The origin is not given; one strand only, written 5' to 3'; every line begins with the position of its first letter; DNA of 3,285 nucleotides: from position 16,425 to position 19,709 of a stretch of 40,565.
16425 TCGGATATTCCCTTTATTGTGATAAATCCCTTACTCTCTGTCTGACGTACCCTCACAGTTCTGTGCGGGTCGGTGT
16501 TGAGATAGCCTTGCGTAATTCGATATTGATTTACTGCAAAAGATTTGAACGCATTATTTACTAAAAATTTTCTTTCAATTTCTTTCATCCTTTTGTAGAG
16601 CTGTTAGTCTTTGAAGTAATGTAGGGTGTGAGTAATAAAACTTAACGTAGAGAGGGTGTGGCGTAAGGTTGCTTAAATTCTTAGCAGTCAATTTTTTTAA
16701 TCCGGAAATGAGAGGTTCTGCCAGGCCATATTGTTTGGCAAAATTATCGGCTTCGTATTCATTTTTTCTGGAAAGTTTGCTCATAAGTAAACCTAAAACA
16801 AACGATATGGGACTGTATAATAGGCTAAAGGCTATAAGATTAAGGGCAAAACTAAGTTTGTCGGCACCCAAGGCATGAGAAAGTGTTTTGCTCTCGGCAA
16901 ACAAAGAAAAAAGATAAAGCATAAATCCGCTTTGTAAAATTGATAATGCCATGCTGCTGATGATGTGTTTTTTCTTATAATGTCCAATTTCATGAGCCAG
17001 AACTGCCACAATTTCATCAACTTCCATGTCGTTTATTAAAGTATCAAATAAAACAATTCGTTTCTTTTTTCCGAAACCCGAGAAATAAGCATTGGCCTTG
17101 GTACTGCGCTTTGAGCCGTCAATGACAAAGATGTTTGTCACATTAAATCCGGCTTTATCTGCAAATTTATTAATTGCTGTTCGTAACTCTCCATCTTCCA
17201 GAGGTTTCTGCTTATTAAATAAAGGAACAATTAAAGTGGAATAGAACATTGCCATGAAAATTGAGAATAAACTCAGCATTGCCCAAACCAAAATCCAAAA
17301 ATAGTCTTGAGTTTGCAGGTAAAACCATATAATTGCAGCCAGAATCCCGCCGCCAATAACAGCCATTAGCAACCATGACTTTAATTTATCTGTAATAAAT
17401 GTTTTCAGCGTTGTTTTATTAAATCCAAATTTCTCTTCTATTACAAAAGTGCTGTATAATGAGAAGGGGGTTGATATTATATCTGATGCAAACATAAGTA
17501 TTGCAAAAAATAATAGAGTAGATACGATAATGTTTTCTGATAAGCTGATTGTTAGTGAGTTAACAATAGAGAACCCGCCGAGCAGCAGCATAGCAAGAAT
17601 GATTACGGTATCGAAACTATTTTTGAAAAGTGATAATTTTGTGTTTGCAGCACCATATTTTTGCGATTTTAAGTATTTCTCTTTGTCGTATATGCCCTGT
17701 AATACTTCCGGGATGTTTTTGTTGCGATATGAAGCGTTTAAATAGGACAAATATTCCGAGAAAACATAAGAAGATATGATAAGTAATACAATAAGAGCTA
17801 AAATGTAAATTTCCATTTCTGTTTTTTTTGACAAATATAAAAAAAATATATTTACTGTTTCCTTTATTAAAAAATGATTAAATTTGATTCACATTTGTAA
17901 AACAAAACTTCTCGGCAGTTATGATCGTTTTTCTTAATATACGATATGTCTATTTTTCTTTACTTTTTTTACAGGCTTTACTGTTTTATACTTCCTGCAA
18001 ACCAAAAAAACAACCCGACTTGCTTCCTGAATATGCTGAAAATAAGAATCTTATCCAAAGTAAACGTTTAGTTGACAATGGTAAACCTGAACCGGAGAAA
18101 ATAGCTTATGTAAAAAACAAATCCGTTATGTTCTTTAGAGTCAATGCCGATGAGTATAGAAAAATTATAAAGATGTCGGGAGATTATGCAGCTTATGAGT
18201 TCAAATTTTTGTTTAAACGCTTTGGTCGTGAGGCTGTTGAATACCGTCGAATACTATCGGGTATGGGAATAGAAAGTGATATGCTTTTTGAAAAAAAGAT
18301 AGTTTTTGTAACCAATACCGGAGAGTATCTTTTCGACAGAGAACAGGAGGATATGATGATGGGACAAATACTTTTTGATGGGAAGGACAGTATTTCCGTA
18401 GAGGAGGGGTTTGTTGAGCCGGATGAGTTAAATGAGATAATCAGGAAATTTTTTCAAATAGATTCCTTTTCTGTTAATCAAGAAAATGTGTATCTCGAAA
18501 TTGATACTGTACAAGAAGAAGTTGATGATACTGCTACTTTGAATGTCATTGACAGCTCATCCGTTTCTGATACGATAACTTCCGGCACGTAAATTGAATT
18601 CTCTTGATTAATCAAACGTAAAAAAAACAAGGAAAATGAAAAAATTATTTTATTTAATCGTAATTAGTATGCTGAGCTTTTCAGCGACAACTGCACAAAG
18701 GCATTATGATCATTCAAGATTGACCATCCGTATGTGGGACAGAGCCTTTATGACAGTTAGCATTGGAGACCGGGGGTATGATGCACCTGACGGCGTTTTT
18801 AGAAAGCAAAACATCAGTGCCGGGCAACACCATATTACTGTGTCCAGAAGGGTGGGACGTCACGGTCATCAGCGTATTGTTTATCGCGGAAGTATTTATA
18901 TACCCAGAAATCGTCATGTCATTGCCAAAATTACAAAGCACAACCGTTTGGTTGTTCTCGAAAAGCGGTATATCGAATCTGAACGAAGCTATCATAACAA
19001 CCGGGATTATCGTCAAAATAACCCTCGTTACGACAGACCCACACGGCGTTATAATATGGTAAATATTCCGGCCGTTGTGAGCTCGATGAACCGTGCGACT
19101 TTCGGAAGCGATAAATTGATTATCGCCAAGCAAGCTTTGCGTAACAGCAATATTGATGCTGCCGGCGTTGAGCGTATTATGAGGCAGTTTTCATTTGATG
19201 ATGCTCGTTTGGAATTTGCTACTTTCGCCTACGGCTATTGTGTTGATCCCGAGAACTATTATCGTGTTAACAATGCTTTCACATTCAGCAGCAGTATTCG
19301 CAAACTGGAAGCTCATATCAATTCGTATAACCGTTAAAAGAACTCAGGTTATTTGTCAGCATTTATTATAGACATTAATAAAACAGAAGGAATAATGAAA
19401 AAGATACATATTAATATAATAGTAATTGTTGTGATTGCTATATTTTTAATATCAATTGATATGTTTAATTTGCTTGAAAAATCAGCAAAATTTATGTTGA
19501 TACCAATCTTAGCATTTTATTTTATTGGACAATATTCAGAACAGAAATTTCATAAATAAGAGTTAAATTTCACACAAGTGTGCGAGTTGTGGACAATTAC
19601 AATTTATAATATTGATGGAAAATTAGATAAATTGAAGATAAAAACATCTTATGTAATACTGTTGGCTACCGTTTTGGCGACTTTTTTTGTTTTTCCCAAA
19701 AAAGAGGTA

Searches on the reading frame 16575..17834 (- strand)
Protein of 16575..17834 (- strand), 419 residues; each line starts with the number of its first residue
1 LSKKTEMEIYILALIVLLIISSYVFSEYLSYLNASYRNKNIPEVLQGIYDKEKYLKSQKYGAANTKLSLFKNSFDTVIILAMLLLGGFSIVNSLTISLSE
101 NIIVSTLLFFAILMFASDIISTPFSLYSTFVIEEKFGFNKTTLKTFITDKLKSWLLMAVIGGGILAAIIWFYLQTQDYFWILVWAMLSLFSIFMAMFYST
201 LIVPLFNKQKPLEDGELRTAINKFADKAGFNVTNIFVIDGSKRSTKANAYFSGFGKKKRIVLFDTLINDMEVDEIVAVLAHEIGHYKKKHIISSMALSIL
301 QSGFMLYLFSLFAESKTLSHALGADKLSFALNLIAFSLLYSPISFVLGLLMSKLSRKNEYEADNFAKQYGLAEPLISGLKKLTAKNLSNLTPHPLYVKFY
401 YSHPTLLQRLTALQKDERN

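Call 10: search_protein_families(library=pfam, proteins=[window:16575-17834:-])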
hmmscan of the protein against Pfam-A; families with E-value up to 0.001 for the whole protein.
window:16575-17834:- (419 aa): 2 families
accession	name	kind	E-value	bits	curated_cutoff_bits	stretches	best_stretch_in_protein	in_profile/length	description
PF16491.10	Peptidase_M48_N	-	4.6e-58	196.5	27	1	36-208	6-179/179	CAAX prenyl protease N-terminal, five membrane helices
PF01435.24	Peptidase_M48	-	3.3e-39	135.1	20.3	1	211-415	1-184/186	Peptidase family M48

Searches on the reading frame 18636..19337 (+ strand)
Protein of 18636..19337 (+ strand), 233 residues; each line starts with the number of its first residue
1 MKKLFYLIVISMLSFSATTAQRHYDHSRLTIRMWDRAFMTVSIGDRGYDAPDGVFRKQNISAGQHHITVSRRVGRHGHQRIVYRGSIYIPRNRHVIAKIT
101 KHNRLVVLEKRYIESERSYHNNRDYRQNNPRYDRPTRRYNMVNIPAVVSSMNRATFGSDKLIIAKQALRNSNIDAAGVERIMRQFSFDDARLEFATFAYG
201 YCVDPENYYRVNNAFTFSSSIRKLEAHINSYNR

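Call 10: search_protein_families(library=pfam, proteins=[window:18636-19337:+])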
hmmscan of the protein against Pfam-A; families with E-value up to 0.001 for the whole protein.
window:18636-19337:+ (233 aa): 1 family
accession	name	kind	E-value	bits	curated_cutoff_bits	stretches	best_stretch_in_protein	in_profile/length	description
PF14771.11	DUF4476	-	4.6e-20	72.1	22.5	1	146-226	9-89/91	Domain of unknown function (DUF4476)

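Call 51: find_encoding_contigs(protein=window:18636-19337:+, flank=5000, max_places=10)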
Protein window:18636-19337:+ (233 aa): no gene with exactly this product is on record in the collection.

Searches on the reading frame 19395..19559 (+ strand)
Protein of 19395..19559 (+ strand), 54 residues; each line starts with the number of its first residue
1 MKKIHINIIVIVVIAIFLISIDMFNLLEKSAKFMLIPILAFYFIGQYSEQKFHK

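Call 52: find_encoding_contigs(protein=window:19395-19559:+, flank=5000, max_places=10)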
Protein window:19395-19559:+ (54 aa): 2 contigs read that carry it; 2 places shown.
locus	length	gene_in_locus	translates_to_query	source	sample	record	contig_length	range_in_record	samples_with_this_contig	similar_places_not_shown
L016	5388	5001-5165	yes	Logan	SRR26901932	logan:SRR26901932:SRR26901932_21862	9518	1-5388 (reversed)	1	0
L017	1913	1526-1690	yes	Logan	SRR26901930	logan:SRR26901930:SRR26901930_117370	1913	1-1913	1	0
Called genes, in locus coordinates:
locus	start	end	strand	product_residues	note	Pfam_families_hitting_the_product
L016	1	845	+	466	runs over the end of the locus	PF02878:PGM_PMM_I, PF02879:PGM_PMM_II, PF02880:PGM_PMM_III, PF00408:PGM_PMM_IV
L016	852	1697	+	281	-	PF08282:Hydrolase_3, PF05116:S6PP (weak)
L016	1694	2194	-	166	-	PF01928:CYTH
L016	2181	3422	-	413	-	PF16491:Peptidase_M48_N, PF01435:Peptidase_M48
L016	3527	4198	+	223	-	-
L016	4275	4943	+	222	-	PF14771:DUF4476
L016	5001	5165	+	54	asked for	-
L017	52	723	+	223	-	-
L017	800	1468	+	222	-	PF14771:DUF4476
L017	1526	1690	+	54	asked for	-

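Call 67: find_homologous_proteins(query=window:19395-19556:+, max_evalue=1)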
Query window:19395-19556:+ (54 aa): 48 proteins with E <= 1 among 48 candidates.
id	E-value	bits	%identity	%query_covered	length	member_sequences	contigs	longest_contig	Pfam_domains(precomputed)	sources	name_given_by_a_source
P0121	9.5e-25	102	100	100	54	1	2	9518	-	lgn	-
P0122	2.8e-17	79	76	100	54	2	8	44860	-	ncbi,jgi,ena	-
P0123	8.4e-17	78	74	100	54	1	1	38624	-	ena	-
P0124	1.1e-16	77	69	100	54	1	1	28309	-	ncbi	-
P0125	1.5e-16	77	72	100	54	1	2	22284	-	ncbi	-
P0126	5.0e-15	72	72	100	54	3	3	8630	-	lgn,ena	-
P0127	1.4e-14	71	72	98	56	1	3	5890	-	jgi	jgi:ABC-type multidrug transport system permease subunit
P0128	3.3e-14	70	70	100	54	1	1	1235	-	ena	-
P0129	3.6e-14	69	76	100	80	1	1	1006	-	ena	-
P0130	3.7e-14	69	70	100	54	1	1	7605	-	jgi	-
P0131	4.2e-14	69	72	100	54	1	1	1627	-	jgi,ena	-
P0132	4.9e-14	69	73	89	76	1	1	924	-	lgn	-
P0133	5.0e-14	69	67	100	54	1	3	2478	-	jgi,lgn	jgi:hypothetical protein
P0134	6.1e-14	69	70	100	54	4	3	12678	-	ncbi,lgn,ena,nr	ncbi:MAG: hypothetical protein PHC83_09480 [Bacteroidales bacterium]|nr:hypothetical protein [Bacter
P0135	6.2e-14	69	72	87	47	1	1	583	-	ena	-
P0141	1.4e-13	68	65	100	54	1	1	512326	-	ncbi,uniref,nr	ncbi:hypothetical protein [Labilibaculum filiforme]|uniref:hypothetical protein n=1 Tax=Labilibaculu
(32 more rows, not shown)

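Call 68: find_encoding_contigs(protein=P0122, flank=4000, max_places=4)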
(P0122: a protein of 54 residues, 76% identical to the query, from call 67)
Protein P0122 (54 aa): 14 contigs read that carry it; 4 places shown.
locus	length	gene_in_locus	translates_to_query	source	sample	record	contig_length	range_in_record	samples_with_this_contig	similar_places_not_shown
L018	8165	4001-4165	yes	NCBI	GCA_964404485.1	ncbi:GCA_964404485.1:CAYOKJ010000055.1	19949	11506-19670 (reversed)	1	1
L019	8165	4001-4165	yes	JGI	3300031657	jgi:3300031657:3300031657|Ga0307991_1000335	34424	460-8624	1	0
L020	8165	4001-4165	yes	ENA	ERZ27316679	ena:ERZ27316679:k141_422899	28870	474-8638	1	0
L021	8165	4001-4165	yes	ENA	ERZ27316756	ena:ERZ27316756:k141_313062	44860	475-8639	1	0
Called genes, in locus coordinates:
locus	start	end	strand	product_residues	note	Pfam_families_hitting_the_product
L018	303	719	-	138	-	PF02566:OsmC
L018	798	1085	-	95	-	PF00166:Cpn10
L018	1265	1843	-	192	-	PF00462:Glutaredoxin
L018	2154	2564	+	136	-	PF01475:FUR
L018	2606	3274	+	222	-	PF00578:AhpC-TSA, PF08534:Redoxin, PF10417:1-cysPrx_C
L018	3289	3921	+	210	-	PF00578:AhpC-TSA, PF08534:Redoxin, PF10417:1-cysPrx_C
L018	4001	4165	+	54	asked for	-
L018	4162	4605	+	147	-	PF01880:Desulfoferrodox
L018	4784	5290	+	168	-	PF00210:Ferritin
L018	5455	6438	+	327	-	PF01180:DHO_dh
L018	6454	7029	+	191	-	PF00210:Ferritin (weak), PF02915:Rubrerythrin, PF23458:DUF7130 (weak), PF21349:RUBY_RBDX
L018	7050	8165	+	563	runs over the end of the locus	PF01558:POR, PF01855:POR_N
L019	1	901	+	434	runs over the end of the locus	-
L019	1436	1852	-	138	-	PF02566:OsmC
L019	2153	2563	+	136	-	PF01475:FUR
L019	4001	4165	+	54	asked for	-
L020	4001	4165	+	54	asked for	-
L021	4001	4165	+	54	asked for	-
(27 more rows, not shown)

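Call 69: find_encoding_contigs(protein=P0123, flank=4000, max_places=2)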
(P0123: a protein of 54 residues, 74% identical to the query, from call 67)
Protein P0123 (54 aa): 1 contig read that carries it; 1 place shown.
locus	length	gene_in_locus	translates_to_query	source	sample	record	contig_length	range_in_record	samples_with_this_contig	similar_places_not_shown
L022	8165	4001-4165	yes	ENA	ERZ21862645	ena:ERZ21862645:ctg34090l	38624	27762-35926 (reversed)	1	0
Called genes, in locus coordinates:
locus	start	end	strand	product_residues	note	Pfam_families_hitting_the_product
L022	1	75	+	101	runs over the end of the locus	-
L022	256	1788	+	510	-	PF13231:PMT_2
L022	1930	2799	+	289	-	PF02567:PhzC-PhzF, PF01678:DAP_epimerase (weak)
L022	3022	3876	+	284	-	PF02498:Bro-N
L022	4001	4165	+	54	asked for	-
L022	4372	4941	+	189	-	PF17761:DUF1016_N, PF06250:YhcG_C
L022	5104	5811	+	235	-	-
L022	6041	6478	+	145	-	-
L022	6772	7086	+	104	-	-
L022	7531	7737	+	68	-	PF11867:T1RH-like_C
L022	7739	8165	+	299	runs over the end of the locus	PF08279:HTH_11 (faint), PF13384:HTH_23 (weak)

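Call 70: find_encoding_contigs(protein=P0141, flank=4000, max_places=2)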
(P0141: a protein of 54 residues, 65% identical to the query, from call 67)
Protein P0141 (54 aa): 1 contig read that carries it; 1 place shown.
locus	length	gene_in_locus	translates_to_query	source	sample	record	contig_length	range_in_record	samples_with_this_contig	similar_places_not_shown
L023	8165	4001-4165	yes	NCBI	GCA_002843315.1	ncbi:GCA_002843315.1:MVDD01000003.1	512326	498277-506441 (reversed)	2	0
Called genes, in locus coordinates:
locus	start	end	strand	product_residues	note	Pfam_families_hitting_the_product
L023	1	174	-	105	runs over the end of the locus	PF04324:Fer2_BFD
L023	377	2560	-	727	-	PF00561:Abhydrolase_1, PF12697:Abhydrolase_6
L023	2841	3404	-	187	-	PF00440:TetR_N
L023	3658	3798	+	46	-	PF13173:AAA_14 (weak)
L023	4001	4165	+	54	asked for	-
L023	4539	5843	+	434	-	PF13650:Asp_protease_2, PF13975:gag-asp_proteas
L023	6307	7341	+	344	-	PF00144:Beta-lactamase, PF13354:Beta-lactamase2 (faint)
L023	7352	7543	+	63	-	-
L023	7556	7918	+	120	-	PF08818:DUF1801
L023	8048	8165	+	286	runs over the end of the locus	PF00165:HTH_AraC (faint), PF12833:HTH_18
